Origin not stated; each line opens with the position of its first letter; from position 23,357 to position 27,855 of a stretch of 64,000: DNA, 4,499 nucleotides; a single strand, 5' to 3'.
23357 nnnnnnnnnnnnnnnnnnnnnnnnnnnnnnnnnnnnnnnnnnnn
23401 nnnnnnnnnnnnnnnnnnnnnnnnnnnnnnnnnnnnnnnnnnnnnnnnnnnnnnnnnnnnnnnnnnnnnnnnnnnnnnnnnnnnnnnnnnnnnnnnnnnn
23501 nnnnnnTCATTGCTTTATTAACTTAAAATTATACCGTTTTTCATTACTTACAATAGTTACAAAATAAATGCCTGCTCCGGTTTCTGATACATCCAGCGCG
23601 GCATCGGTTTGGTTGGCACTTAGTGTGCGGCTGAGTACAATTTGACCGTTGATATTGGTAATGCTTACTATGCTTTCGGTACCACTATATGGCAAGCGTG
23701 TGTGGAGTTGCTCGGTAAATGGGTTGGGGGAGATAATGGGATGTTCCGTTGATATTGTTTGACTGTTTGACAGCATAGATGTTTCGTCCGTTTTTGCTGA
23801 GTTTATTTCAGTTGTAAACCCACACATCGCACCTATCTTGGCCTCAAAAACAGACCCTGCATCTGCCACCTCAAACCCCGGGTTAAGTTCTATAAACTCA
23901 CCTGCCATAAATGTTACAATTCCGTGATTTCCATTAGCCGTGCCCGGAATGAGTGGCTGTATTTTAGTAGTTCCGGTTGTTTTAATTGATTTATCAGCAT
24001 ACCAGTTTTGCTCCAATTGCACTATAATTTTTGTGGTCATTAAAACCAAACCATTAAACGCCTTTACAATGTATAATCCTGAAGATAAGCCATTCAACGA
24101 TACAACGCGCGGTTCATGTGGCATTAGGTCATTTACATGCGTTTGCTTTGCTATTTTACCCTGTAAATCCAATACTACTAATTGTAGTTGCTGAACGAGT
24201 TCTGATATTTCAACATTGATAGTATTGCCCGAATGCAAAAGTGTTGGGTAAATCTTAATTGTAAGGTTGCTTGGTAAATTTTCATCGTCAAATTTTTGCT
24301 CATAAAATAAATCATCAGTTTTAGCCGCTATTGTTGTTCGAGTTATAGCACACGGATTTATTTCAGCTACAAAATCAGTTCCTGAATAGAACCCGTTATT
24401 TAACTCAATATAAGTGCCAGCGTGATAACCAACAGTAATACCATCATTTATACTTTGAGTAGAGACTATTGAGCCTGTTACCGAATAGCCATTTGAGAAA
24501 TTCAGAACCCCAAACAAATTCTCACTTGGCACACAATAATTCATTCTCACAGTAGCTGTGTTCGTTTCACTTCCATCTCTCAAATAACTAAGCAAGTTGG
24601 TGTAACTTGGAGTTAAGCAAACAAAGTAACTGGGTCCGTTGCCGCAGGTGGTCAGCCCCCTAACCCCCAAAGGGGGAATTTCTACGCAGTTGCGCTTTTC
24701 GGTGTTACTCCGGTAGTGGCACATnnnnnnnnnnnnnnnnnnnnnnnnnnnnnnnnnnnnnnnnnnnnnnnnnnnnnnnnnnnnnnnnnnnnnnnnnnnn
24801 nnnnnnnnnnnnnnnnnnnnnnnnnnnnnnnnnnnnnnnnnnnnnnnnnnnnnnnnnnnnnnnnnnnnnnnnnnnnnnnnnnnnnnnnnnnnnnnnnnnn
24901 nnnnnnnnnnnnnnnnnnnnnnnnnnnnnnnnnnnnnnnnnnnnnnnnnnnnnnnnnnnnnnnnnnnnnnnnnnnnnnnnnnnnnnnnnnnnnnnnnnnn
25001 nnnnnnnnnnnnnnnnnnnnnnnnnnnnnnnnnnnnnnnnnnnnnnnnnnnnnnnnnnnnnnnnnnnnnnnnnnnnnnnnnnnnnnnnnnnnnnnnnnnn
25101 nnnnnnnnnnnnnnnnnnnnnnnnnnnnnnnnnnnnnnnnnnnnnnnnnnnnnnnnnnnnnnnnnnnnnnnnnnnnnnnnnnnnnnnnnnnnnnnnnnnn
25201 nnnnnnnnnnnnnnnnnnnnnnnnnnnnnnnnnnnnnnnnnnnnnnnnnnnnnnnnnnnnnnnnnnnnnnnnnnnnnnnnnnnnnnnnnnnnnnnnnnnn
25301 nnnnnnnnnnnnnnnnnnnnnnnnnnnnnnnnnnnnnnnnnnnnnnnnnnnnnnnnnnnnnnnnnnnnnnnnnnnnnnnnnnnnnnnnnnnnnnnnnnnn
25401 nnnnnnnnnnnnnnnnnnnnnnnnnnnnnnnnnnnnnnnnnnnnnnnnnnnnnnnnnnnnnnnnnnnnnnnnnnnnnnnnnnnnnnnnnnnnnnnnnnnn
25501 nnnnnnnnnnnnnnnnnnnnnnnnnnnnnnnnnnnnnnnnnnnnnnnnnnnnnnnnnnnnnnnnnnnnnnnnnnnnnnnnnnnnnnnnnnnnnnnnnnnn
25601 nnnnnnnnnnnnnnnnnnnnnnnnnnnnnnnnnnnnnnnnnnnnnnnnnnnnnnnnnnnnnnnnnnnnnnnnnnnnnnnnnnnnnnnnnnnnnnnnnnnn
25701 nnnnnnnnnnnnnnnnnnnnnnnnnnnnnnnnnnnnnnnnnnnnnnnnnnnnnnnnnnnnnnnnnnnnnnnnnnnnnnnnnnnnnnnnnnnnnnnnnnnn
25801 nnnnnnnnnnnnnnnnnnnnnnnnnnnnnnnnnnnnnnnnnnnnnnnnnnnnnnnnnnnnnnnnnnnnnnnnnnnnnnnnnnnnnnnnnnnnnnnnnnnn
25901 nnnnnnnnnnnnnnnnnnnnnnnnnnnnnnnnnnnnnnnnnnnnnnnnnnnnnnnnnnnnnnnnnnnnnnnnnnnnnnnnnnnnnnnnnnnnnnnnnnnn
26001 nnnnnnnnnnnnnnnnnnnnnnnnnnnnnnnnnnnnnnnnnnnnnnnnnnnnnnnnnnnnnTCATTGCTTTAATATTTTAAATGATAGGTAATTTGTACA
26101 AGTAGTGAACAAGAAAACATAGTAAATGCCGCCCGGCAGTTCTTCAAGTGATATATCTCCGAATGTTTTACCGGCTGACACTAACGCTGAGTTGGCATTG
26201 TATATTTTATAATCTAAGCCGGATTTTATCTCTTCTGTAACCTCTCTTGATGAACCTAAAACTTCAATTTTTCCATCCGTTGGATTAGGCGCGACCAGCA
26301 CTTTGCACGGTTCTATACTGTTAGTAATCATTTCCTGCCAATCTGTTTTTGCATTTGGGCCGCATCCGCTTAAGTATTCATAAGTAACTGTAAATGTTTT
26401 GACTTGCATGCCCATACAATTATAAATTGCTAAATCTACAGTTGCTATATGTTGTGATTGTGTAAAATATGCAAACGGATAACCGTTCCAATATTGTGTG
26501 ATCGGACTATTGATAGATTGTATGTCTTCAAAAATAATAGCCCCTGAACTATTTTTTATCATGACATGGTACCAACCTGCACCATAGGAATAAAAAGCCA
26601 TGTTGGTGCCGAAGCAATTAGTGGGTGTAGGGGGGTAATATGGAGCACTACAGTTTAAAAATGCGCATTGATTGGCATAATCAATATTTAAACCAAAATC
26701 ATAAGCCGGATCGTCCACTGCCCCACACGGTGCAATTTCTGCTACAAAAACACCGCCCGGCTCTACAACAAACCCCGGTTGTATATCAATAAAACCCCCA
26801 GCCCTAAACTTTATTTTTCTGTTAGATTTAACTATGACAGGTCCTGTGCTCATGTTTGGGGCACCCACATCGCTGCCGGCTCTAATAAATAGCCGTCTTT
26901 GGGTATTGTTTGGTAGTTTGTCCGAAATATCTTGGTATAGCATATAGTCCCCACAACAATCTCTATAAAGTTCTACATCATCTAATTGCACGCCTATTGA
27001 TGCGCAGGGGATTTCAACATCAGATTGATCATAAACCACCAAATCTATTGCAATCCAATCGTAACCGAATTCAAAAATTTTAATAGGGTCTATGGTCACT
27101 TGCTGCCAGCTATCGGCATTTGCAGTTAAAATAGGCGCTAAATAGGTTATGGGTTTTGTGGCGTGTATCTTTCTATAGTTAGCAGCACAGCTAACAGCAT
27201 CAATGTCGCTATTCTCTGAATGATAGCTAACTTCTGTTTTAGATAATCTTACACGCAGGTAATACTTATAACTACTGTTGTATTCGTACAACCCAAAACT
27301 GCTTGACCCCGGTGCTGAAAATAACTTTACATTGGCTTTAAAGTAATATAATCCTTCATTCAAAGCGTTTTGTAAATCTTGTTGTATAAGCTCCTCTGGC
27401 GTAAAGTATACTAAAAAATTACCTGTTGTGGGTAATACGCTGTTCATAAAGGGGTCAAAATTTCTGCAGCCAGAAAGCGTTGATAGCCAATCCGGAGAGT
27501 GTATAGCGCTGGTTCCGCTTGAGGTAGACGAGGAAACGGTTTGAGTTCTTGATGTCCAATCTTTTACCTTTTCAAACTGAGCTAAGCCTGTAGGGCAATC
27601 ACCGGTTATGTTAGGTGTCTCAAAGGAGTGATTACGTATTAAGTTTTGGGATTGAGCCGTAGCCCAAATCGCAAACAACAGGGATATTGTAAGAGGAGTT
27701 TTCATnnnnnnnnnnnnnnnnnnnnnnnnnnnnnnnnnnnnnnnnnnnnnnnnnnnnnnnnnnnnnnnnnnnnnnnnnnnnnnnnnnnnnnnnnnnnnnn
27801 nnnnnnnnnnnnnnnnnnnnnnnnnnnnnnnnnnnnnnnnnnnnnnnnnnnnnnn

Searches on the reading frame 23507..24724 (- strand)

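Call 9: search_protein_families(library=pfam, proteins=[window:23507-24724:-], max_evalue=0.01)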
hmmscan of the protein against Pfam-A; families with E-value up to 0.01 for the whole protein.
window:23507-24724:- (405 aa): 2 families
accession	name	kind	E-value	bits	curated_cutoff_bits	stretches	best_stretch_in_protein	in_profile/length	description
PF18962.6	Por_Secre_tail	-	1.5e-15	57.7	27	2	331-402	1-73/75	Secretion system C-terminal sorting domain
PF11589.14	DUF3244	-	0.00059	20.2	25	0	352-396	43-88/96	Domain of unknown function (DUF3244)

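Call 16: search_protein_families(library=ncbifam, proteins=[window:23507-24724:-], max_evalue=0.01)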
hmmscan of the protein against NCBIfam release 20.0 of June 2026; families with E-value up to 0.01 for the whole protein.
window:23507-24724:- (405 aa): 5 families
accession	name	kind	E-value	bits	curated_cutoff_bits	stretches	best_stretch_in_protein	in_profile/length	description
NF045639.1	GCX_COOH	domain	4.9e-20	71.1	26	2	83-125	4-48/49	3-coathanger stack domain-containing protein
TIGR04183.1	Por_Secre_tail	domain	2.7e-16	59.3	23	2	331-405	1-72/72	T9SS type A sorting domain-containing protein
NF038113.1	T9SSA_dep_M36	equivalog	1.3e-13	50.1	885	2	313-404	778-868/869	T9SS-dependent M36 family metallopeptidase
NF052644.1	T9SS_DNase_Rie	equivalog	1.2e-06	28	260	1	348-405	197-251/251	T9SS-dependent surface endonuclease, AS87_RS02955 family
NF050177.1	TapA_OM_Porphy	equivalog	0.0015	17.4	500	0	331-403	473-542/544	TapA/TapC family T9SS-dependent outer membrane protein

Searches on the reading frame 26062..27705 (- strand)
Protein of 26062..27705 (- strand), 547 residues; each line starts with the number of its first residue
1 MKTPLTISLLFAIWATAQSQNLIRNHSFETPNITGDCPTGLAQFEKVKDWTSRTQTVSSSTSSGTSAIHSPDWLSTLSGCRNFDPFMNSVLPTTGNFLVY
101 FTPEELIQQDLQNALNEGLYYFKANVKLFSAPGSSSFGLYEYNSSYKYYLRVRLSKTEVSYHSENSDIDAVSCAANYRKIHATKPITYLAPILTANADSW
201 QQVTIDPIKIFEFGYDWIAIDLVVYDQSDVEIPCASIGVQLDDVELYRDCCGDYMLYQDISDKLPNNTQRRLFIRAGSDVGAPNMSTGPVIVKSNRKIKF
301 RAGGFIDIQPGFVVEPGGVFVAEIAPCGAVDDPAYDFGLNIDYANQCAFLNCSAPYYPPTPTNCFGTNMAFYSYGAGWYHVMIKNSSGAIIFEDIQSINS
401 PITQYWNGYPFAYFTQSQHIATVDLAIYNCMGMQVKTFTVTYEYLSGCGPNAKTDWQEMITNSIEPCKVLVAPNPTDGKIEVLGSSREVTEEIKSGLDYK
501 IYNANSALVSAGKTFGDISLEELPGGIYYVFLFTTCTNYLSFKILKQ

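Call 9: search_protein_families(library=pfam, proteins=[window:26062-27705:-], max_evalue=0.01)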
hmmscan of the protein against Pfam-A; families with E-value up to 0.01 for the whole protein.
window:26062-27705:- (547 aa): 2 families
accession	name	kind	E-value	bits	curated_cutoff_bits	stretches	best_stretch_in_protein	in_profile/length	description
PF18962.6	Por_Secre_tail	-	4.7e-05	24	27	1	473-532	3-62/75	Secretion system C-terminal sorting domain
PF22825.2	HpiC1-like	-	0.0094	16.5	27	0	23-121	5-86/174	HpiC1 cyclase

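Call 16: search_protein_families(library=ncbifam, proteins=[window:26062-27705:-], max_evalue=0.01)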
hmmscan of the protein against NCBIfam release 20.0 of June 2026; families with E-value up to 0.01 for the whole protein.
window:26062-27705:- (547 aa): 2 families
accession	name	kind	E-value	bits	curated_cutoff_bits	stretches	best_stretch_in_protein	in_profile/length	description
NF045639.1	GCX_COOH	domain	4.5e-08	32.8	26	1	291-327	12-48/49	3-coathanger stack domain-containing protein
TIGR04183.1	Por_Secre_tail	domain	0.00024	21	23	0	471-547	1-72/72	T9SS type A sorting domain-containing protein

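Call 59: search_protein_families(library=phrogs, proteins=[window:26062-27705:-], max_evalue=0.01)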
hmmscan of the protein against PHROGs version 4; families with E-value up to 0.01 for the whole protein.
window:26062-27705:- (547 aa): 0 families

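Call 78: find_encoding_contigs(protein=window:26062-27705:-, flank=2500, max_places=10)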
Protein window:26062-27705:- (547 aa): 2 contigs read that carry it; 2 places shown.
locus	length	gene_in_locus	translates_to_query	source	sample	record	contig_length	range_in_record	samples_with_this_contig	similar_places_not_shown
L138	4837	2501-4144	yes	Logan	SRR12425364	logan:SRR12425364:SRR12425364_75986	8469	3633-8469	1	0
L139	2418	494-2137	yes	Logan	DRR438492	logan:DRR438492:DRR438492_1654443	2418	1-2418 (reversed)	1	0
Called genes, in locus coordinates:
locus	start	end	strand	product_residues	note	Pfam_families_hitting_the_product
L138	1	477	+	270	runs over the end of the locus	-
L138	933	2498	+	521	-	-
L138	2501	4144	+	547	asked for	-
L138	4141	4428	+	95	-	-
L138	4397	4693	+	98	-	-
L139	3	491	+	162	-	?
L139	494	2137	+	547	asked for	-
